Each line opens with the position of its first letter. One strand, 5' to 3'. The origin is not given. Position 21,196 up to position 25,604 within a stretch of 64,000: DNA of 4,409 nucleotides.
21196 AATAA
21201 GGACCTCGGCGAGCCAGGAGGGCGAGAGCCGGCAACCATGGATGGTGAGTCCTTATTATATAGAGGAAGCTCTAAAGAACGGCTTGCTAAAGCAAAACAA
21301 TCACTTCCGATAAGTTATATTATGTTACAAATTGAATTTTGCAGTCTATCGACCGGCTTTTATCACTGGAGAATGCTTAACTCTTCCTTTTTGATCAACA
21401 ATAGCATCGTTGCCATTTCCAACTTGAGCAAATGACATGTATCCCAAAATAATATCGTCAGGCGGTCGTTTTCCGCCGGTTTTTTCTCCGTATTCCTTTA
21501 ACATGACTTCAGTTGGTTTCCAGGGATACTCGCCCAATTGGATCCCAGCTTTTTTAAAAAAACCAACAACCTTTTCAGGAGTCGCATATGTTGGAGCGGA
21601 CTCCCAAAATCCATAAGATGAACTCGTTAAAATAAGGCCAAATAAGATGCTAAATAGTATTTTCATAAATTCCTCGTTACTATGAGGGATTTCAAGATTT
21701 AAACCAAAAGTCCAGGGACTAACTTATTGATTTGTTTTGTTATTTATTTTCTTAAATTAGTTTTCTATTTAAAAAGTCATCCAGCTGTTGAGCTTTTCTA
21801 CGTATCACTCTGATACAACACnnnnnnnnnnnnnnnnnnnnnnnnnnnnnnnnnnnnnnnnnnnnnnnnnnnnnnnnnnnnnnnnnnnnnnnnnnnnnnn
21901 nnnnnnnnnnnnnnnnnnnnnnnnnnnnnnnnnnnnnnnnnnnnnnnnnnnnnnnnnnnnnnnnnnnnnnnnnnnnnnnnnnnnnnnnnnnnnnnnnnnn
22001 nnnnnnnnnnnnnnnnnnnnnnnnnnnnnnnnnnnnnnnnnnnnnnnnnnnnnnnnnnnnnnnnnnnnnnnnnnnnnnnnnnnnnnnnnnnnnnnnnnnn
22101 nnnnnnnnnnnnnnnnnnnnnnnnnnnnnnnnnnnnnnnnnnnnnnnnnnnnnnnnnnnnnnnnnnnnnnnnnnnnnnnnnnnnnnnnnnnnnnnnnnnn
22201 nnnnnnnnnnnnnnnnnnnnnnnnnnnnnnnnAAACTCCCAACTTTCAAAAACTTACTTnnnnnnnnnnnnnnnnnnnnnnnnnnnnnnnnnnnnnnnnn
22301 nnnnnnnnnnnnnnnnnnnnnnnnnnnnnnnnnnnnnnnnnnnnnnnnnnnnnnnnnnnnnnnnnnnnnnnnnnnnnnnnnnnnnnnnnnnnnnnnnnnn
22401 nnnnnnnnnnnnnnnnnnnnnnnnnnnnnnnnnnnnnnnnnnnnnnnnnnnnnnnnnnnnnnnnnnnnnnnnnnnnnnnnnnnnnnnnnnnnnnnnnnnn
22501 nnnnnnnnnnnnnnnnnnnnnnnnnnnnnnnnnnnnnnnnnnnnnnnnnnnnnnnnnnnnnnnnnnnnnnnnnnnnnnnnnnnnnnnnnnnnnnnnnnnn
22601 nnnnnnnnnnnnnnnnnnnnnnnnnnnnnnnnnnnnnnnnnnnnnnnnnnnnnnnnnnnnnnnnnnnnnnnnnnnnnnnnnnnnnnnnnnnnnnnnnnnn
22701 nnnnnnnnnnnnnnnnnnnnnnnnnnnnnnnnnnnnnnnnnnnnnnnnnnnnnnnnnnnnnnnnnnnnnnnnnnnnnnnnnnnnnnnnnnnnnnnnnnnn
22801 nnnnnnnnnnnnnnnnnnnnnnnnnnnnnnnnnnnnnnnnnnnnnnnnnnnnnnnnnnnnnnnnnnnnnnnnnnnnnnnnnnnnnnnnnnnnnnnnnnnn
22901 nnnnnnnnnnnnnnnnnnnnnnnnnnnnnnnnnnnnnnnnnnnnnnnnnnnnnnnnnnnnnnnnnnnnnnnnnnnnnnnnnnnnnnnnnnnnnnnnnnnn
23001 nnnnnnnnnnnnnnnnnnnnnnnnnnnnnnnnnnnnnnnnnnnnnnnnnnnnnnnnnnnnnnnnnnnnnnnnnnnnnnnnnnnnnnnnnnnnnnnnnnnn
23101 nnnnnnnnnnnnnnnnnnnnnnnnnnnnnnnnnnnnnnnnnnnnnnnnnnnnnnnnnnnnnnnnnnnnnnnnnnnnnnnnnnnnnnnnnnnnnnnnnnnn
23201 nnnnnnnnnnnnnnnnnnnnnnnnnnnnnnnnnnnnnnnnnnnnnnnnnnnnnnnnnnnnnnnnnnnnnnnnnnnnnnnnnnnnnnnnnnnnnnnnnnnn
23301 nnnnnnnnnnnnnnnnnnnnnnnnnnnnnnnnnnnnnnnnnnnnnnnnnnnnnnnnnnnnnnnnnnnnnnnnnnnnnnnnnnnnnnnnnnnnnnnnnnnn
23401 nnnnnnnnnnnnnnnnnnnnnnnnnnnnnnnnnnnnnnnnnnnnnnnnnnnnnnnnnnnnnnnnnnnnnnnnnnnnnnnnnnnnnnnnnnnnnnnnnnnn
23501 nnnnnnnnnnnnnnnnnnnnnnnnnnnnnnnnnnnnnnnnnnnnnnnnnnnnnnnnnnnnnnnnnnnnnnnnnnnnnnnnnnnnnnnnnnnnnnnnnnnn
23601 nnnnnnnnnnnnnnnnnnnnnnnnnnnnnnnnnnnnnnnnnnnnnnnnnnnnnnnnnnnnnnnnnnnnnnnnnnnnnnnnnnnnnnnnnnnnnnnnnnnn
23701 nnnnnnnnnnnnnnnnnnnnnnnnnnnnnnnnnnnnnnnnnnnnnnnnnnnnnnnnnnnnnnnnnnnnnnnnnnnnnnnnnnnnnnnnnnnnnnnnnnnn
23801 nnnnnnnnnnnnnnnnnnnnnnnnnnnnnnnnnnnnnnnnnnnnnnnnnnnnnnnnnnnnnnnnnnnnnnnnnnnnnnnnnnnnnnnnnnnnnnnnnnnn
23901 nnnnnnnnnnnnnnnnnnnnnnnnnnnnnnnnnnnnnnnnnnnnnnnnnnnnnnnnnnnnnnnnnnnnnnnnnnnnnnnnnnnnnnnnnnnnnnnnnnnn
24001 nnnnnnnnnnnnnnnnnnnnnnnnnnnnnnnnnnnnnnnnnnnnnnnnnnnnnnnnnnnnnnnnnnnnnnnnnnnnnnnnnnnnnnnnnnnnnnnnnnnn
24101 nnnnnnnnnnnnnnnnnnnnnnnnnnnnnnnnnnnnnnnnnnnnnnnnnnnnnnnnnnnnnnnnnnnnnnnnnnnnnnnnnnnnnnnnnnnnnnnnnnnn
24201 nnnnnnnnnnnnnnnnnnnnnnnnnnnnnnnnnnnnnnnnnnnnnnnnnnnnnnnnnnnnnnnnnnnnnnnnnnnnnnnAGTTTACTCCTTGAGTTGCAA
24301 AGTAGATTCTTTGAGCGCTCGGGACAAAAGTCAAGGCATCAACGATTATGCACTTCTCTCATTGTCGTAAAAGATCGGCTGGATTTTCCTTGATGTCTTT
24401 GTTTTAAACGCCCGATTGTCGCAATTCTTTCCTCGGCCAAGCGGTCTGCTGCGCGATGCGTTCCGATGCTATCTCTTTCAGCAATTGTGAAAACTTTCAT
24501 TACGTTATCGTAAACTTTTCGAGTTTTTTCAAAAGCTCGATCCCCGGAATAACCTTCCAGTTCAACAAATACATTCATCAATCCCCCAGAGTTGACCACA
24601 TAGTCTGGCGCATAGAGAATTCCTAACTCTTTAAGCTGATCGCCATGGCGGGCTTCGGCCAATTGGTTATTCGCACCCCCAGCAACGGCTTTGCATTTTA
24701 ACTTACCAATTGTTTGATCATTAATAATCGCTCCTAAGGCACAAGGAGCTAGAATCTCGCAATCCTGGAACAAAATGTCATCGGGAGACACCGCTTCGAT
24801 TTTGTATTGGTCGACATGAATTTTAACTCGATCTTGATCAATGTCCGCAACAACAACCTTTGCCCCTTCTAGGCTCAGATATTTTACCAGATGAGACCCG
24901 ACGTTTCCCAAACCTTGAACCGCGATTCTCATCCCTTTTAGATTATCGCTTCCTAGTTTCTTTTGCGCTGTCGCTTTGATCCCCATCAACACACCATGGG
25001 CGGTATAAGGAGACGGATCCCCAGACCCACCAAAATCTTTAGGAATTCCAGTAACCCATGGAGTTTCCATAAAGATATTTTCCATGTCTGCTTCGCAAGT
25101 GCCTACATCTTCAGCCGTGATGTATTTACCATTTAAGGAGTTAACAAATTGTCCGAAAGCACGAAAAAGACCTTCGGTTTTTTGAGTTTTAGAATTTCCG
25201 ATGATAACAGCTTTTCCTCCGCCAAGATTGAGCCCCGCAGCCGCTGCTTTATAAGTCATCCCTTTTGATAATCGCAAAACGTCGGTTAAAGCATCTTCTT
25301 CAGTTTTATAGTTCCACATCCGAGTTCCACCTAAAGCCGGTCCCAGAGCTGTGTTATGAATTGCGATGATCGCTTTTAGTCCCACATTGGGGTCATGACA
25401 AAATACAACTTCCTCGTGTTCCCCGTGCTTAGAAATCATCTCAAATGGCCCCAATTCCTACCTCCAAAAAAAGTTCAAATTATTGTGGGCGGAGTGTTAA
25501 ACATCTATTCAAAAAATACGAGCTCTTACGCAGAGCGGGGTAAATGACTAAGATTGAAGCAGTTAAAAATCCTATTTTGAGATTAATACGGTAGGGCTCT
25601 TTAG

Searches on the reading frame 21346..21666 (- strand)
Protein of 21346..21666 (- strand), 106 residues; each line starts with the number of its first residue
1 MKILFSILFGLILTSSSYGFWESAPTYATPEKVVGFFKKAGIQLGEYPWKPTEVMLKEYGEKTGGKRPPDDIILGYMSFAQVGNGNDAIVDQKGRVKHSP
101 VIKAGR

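Call 11: find_encoding_contigs(protein=window:21346-21666:-, flank=3000, max_places=10)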
Protein window:21346-21666:- (106 aa): 8 contigs read that carry it; 6 places shown.
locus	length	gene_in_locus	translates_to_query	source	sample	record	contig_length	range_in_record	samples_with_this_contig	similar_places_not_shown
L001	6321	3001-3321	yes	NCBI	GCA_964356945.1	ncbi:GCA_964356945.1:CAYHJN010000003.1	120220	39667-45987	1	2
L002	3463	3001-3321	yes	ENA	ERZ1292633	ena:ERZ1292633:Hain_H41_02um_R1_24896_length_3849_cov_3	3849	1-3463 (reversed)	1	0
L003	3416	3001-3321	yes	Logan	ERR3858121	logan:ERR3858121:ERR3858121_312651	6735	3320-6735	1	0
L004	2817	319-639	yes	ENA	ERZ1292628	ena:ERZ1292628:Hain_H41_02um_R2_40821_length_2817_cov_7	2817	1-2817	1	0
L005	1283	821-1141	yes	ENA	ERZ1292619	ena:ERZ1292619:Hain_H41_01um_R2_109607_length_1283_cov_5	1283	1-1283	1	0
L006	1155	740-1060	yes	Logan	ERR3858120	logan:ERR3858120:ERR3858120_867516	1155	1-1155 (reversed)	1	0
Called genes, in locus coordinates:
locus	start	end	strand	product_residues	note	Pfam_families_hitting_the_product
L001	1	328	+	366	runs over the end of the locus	PF02812:ELFV_dehydrog_N, PF00208:ELFV_dehydrog, PF02826:2-Hacid_dh_C (weak), PF00208:ELFV_dehydrog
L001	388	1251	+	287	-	PF13174:TPR_6 (faint)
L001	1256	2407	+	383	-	PF01011:PQQ (faint), PF13360:PQQ_2, PF13570:Beta-prop_ACSF4, PF25292:Beta-prop_CGLA (faint), PF25293:Beta-prop_EMC1_N (weak), PF13570:Beta-prop_ACSF4, PF13360:PQQ_2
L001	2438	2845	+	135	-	-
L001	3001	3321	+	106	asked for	-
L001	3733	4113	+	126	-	-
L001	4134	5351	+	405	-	-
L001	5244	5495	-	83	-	-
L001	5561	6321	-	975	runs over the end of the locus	PF26549:Tricorn_N (weak), PF26550:Tricorn_2nd (weak), PF07676:PD40, PF26549:Tricorn_N, PF00595:PDZ (faint), PF04389:Peptidase_M28, PF13180:PDZ_2 (weak), PF17820:PDZ_6 (weak)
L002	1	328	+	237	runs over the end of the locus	?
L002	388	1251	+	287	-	PF13174:TPR_6 (faint)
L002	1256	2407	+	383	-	PF01011:PQQ (faint), PF13360:PQQ_2, PF13570:Beta-prop_ACSF4, PF13360:PQQ_2, PF25292:Beta-prop_CGLA (faint), PF25293:Beta-prop_EMC1_N (weak), PF13570:Beta-prop_ACSF4, PF13360:PQQ_2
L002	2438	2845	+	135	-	-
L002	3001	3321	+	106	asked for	-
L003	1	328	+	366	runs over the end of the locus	PF02812:ELFV_dehydrog_N, PF00208:ELFV_dehydrog, PF02826:2-Hacid_dh_C (weak), PF00208:ELFV_dehydrog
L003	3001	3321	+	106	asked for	-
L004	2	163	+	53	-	?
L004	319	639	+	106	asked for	-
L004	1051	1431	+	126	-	-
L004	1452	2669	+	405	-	-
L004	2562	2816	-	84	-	?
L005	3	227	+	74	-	?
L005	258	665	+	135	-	-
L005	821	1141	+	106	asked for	-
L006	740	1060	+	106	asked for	-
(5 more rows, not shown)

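Call 12: search_protein_families(library=pfam, proteins=[window:21346-21666:-])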
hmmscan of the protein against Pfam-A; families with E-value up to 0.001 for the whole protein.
window:21346-21666:- (106 aa): 0 families

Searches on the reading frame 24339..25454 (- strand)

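Call 99: search_protein_families(library=pfam, proteins=[window:24339-25454:-], max_evalue=0.00001)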
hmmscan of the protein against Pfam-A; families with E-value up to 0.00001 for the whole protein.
window:24339-25454:- (371 aa): 2 families
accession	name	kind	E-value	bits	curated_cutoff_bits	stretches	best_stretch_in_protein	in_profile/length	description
PF02812.23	ELFV_dehydrog_N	-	6.5e-31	107.2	25.3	1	13-131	1-127/129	Glu/Leu/Phe/Val dehydrogenase, dimerisation domain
PF00208.27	ELFV_dehydrog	-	1.9e-19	70.8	23.4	2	214-301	89-183/241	Glutamate/Leucine/Phenylalanine/Valine dehydrogenase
